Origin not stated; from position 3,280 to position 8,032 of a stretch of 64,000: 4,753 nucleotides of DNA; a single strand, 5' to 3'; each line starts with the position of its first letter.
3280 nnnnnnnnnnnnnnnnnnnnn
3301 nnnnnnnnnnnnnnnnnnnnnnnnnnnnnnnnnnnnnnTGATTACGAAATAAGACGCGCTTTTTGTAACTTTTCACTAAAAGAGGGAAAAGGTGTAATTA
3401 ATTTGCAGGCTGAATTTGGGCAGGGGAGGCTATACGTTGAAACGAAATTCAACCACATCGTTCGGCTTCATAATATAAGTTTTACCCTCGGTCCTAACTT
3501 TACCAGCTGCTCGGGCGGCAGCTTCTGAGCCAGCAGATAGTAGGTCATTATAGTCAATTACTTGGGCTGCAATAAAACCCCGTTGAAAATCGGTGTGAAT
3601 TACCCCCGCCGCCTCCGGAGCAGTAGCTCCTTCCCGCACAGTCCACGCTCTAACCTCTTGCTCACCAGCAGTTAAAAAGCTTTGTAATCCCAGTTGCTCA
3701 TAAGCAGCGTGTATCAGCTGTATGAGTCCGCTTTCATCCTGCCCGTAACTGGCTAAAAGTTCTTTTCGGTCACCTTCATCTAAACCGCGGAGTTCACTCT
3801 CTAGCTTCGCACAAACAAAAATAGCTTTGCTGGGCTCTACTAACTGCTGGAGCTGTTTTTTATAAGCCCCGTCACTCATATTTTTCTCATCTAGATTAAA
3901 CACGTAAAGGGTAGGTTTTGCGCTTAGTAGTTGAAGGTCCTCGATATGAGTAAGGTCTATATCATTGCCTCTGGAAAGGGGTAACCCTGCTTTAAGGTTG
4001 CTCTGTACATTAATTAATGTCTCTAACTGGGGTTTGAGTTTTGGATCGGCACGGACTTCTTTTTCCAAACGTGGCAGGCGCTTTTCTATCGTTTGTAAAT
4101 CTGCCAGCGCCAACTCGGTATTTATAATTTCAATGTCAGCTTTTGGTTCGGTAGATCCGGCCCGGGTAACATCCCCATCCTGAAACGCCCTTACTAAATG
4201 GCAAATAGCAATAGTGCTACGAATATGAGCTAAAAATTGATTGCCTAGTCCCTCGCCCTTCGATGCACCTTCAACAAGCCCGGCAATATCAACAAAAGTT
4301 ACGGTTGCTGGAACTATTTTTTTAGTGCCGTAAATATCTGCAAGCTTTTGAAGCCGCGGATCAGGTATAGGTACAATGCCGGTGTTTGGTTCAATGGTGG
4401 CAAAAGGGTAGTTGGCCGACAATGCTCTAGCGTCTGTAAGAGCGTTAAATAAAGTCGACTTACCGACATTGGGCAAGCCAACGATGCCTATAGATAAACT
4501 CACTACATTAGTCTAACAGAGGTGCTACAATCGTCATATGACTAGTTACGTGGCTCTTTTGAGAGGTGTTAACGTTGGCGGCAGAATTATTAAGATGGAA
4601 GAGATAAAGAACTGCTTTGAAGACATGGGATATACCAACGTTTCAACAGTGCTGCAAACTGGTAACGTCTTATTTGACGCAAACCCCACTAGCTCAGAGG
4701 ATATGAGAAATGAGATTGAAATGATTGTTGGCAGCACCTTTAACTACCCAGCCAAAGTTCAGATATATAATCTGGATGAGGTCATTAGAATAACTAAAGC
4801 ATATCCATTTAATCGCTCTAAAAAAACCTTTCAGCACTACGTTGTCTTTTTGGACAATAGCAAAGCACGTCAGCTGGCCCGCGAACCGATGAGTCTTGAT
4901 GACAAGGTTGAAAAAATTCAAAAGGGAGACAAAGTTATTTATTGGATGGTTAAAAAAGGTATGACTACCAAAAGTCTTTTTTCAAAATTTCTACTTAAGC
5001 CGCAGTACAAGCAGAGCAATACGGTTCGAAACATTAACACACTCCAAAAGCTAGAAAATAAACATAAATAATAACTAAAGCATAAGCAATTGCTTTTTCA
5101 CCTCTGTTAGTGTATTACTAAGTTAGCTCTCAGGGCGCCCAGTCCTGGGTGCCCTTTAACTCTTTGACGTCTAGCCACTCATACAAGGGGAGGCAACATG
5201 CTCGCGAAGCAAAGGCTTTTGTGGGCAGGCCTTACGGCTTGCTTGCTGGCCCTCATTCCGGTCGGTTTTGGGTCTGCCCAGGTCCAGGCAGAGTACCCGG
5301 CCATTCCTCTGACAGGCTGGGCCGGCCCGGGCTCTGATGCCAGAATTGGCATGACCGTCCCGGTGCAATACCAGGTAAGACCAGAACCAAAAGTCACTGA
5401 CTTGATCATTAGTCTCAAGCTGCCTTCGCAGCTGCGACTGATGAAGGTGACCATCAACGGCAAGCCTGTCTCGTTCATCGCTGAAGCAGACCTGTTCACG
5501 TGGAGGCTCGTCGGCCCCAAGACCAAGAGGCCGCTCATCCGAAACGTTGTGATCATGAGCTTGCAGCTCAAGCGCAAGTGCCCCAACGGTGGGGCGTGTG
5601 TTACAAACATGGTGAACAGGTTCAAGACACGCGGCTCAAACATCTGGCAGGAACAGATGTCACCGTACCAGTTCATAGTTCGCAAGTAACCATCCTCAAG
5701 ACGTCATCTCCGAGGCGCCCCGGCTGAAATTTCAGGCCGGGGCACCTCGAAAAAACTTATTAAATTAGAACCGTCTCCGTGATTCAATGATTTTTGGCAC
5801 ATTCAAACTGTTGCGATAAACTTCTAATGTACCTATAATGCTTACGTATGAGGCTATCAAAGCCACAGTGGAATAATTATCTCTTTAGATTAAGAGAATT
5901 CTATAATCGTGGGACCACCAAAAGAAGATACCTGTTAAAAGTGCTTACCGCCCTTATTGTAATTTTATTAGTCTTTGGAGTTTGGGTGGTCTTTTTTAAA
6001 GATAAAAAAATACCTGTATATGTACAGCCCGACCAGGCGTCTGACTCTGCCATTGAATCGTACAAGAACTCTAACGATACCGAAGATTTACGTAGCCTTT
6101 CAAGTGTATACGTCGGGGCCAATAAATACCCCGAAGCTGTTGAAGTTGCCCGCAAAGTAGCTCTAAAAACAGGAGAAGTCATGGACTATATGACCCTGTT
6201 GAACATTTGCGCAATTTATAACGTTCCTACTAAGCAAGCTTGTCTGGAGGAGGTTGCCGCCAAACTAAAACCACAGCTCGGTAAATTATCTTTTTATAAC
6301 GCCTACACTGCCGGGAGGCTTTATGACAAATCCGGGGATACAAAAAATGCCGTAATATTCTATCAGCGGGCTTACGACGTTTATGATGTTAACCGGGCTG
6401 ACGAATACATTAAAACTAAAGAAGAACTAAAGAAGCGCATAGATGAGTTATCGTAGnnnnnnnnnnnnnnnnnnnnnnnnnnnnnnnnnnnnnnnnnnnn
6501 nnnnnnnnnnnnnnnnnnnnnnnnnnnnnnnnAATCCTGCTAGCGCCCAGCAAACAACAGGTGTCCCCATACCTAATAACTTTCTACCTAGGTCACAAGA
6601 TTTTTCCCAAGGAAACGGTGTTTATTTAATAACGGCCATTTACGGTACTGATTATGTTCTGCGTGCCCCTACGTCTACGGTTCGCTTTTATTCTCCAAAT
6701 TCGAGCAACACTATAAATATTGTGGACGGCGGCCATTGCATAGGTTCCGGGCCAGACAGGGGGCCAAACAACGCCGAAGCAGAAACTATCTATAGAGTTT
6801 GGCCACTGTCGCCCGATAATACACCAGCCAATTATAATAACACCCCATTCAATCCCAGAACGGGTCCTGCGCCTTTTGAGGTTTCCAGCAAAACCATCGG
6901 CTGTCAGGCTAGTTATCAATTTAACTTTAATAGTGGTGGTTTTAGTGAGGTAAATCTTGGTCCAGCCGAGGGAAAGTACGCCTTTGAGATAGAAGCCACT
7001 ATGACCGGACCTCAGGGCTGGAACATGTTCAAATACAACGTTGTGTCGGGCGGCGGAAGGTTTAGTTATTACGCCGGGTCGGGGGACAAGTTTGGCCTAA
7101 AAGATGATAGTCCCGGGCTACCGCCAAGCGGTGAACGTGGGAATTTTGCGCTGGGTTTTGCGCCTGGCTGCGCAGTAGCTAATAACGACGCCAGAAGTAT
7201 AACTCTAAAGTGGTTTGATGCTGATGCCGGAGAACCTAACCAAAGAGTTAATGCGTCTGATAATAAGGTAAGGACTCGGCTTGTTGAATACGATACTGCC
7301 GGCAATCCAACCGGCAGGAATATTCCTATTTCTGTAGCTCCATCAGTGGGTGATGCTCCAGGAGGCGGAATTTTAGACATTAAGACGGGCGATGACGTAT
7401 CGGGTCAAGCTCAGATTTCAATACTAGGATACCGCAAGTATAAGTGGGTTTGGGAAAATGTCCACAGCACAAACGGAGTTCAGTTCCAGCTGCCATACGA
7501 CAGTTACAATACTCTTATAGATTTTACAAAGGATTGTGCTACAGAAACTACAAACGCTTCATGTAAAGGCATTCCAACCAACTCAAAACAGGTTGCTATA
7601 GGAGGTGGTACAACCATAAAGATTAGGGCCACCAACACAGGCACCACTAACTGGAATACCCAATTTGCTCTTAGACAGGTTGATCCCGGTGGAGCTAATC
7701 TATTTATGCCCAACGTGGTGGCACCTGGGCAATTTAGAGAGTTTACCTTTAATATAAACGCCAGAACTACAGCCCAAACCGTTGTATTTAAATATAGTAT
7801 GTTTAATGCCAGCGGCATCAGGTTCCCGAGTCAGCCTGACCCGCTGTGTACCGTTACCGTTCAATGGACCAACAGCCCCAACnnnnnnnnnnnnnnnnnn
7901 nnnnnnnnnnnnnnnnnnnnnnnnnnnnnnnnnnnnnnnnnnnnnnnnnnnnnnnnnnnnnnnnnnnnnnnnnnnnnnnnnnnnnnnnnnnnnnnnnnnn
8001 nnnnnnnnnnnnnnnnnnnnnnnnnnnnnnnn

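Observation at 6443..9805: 1120-aa secreted orphan protein translationally coupled into the type IV pilus locus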

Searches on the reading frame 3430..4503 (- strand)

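Call 40: search_protein_families(library=pfam, proteins=[window:3430-4503:-], max_evalue=0.1)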
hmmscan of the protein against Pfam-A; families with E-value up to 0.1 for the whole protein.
window:3430-4503:- (357 aa): 5 families
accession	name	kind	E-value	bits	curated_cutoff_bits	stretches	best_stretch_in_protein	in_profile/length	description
PF06071.19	YchF-GTPase_C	-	2.4e-36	124.1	27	1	273-356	1-84/84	Protein of unknown function (DUF933)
PF01926.29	MMR_HSR1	-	1.5e-22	80.3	21.9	1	5-112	2-86/113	50S ribosome-binding GTPase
PF02421.24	FeoB_N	-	2.1e-09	37.5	27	1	5-64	3-61/156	Ferrous iron transport protein B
PF02824.27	TGS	-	0.0062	17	22.2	1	288-317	12-41/60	TGS domain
PF00350.29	Dynamin_N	-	0.071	13.6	27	0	5-28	1-24/168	Dynamin family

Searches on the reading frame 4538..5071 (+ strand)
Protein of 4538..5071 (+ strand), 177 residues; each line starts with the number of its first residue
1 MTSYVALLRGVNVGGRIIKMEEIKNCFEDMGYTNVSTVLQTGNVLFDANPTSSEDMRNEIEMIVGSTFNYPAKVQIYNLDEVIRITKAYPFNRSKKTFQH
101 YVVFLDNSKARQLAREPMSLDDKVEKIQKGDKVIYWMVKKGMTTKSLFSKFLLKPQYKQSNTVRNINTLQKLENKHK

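Call 40: search_protein_families(library=pfam, proteins=[window:4538-5071:+], max_evalue=0.1)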
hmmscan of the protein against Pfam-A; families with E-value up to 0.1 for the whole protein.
window:4538-5071:+ (177 aa): 1 family
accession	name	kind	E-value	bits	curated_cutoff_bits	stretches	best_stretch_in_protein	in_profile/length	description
PF08002.16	DUF1697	-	3.9e-34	118.5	24.4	1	1-135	1-137/137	Protein of unknown function (DUF1697)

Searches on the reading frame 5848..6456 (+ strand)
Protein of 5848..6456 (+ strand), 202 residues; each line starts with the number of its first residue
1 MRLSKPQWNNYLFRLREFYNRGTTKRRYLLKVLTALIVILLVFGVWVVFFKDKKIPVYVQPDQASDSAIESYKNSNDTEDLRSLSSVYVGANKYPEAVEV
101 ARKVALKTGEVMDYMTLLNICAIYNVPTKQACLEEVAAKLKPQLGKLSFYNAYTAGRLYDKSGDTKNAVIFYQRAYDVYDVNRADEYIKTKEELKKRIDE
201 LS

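Call 6: search_protein_families(library=pfam, proteins=[window:5848-6456:+], max_evalue=0.01)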
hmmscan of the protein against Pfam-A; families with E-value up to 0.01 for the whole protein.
window:5848-6456:+ (202 aa): 4 families
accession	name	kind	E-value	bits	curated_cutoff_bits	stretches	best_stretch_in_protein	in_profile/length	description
PF13424.12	TPR_12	-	0.00031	21.3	30.1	0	153-179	49-75/77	Tetratricopeptide repeat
PF13181.12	TPR_8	-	0.00032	21.1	25.7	0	153-177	5-29/34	Tetratricopeptide repeat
PF13176.12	TPR_7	-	0.00034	20.9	27.9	0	156-177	6-27/36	Tetratricopeptide repeat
PF07719.23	TPR_2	-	0.0012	19.2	27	0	153-177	5-29/34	Tetratricopeptide repeat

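Call 7: search_protein_families(library=ncbifam, proteins=[window:5848-6456:+], max_evalue=0.01)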
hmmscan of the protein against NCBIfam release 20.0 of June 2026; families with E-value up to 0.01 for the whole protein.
window:5848-6456:+ (202 aa): 0 families

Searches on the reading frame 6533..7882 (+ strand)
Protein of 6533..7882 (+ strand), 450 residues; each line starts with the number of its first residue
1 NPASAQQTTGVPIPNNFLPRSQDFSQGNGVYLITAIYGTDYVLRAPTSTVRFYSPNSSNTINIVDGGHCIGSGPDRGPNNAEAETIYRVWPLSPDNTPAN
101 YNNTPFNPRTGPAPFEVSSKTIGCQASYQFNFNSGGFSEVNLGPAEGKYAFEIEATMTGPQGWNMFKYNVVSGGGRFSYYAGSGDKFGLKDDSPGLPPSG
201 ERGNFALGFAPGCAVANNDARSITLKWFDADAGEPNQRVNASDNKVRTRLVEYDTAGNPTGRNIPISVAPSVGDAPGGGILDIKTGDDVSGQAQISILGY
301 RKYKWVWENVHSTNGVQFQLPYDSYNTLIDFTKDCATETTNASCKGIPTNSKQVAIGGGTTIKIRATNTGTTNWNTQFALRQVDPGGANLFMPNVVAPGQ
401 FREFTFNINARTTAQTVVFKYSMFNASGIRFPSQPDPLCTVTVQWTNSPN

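Call 39: predict_structure(alignment_id=A3)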
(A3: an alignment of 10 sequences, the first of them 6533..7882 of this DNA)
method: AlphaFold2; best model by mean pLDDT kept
length: 450 residues; sequences in the alignment: 10
mean_pLDDT: 74.4   pTM: 0.65
mean pLDDT of the five models: 74.4, 73.4, 73.4, 72.0, 70.3
residues with pLDDT >= 90: 93; 70-90: 204; 50-70: 96; < 50: 57
segments of 3 or more residues with pLDDT < 50: 1-16, 18-28, 38-42, 66-79, 192-201
pLDDT, mean of each block of 10 residues (from residue 1): 26 40 45 55 65 83 59 40 79 74 80 80 75 73 77 82 64 72 63 41 73 88 80 52 73 86 79 62 66 88 83 71 85 79 89 91 95 91 93 89 94 95 93 91 90
secondary structure, 60 per line:
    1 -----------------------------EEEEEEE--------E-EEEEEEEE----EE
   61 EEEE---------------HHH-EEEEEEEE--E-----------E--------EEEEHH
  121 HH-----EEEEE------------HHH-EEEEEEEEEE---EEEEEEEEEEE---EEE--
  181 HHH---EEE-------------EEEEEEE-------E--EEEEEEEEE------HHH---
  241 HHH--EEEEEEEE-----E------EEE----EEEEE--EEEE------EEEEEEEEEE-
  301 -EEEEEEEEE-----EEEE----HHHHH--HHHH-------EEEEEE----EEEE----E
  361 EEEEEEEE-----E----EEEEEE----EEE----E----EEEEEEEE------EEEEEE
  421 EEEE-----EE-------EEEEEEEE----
elements in order: E30-36 E47-54 E59-64 E84-91 E115-118 H119-122 E128-132 E149-158 E162-172 E176-178 E187-189 E203-209 E220-228 E246-253 E266-268 E273-277 E280-283 E290-299 E302-310 E316-319 H324-328 H331-334 E342-347 E352-355 E360-368 E379-384 E389-391 E401-408 E415-424 E439-446

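Call 46: fold_search(model_id=the predicted structure, library=pdb)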
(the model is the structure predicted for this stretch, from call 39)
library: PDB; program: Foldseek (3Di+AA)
matches with E <= 10: 1634; with E <= 0.001: 24
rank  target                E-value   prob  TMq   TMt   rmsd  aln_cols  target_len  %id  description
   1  4ole_B                4.9e-06  1.00  0.21  0.71   4.0       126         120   11  Crystal structure of a neighbor of BRCA1 gene 1 (NBR1) from Homo sapiens at 2.52 A resolution (released 2014-02-19)
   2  4ole_C                1.8e-05  1.00  0.21  0.70   4.0       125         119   11  Crystal structure of a neighbor of BRCA1 gene 1 (NBR1) from Homo sapiens at 2.52 A resolution (released 2014-02-19)
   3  4ole_A                3.8e-05  1.00  0.20  0.67   4.4       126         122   11  Crystal structure of a neighbor of BRCA1 gene 1 (NBR1) from Homo sapiens at 2.52 A resolution (released 2014-02-19)
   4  9ijj_E                5.8e-05  0.95  0.18  0.17  19.9       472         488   11  In situ structure of the central apparatus in mouse sperm axoneme. (released 2025-06-04)
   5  7p4l_C                1.3e-04  0.44  0.15  0.14  33.9       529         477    8  Crystal structure of the trimeric ectodomain of archaeal Fusexin1 (Fsx1) (released 2022-07-13)
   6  8opr_A                1.4e-04  0.96  0.16  0.12  22.9       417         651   11  Structure of the EA1 surface layer of Bacillus anthracis (released 2023-11-08)
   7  9ijj_h                1.7e-04  0.87  0.18  0.08  21.9       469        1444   10  In situ structure of the central apparatus in mouse sperm axoneme. (released 2025-06-04)
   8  5ow3                  1.7e-04  0.60  0.18  0.18  35.4       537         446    9  Crystal structure of a C-terminally truncated trimeric ectodomain of the Arabidopsis thaliana gamete fusion protein HAP2 (released 2018-08-22)
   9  7vqo_A                1.9e-04  0.99  0.20  0.08  22.0       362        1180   10  Cryo-EM structure of Ams1 bound to the FW domain of Nbr1 (released 2022-07-06)
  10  6vhi                  2.1e-04  1.00  0.20  0.77   2.8       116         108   14  Crystal structure of the human ILRUN Fw domain (released 2020-07-01)
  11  7p4l_B                2.1e-04  0.60  0.17  0.16  35.0       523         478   10  Crystal structure of the trimeric ectodomain of archaeal Fusexin1 (Fsx1) (released 2022-07-13)
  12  9iz9_A                2.2e-04  0.25  0.12  0.12  34.0       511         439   10  VLP structure of Chikungunya virus complexed with C37 Fab, 2f block. (released 2025-08-06)
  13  9fyn                  2.6e-04  1.00  0.18  0.11  16.6       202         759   10  Lacto-N-biosidase from Trueperella pyogenes (released 2024-10-09)
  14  7sqc_F1               2.6e-04  0.90  0.18  0.17  22.4       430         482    9  Ciliary C1 central pair apparatus isolated from Chlamydomonas reinhardtii (released 2022-04-13)
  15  8a1f_A                3.0e-04  0.77  0.15  0.19  20.0       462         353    9  Human PTPRK N-terminal domains MAM-Ig-FN1 (released 2023-03-15)
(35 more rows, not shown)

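Call 81: fold_search(model_id=the predicted structure, library=viral)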
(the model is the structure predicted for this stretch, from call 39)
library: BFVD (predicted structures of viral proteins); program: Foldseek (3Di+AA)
matches with E <= 10: 1393; with E <= 0.001: 31
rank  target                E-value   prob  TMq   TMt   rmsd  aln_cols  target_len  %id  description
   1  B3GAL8                9.3e-06  0.38  0.12  0.06  36.0       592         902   11  AMDV3_2 [uncultured virus]
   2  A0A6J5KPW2            5.4e-05  0.66  0.18  0.08  29.4       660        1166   10  Uncharacterized protein [uncultured Caudovirales phage]
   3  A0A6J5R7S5            6.4e-05  1.00  0.20  0.15  14.7       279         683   14  Peptidase S8/S53 domain containing protein [uncultured Caudovirales phage]
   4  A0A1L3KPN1            7.1e-05  0.54  0.14  0.08  33.3       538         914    8  Envelopment polyprotein [Wenling crustacean virus 9]
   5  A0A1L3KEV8            7.5e-05  0.23  0.11  0.10  29.4       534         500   11  (no name in the UniProt tables at hand)
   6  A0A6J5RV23            8.0e-05  0.84  0.15  0.19  18.5       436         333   10  Ig-like domain-containing protein [uncultured Caudovirales phage]
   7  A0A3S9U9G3            1.2e-04  0.54  0.16  0.07  25.0       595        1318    9  Minor tail protein [Mycobacterium phage Raela]
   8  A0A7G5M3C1            1.3e-04  0.63  0.15  0.14  20.1       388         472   11  (no name in the UniProt tables at hand)
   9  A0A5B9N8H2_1          1.4e-04  0.35  0.14  0.08  39.9       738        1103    9  (no name in the UniProt tables at hand)
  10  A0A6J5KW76            1.5e-04  0.99  0.16  0.10  16.8       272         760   13  Glycoside hydrolase, family 5 [uncultured Caudovirales phage]
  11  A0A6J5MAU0            1.6e-04  0.33  0.15  0.09  26.5       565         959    9  Uncharacterized protein [uncultured Caudovirales phage]
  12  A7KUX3                1.7e-04  0.72  0.15  0.14  19.2       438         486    9  (no name in the UniProt tables at hand)
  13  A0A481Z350            1.8e-04  0.63  0.14  0.10  19.8       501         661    9  Uncharacterized protein [Pithovirus LCPAC102]
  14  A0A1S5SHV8            2.1e-04  0.41  0.15  0.06  32.3       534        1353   10  Envelopment polyprotein [Joa virus]
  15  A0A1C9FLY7            3.1e-04  1.00  0.18  0.19   3.6       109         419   15  (no name in the UniProt tables at hand)
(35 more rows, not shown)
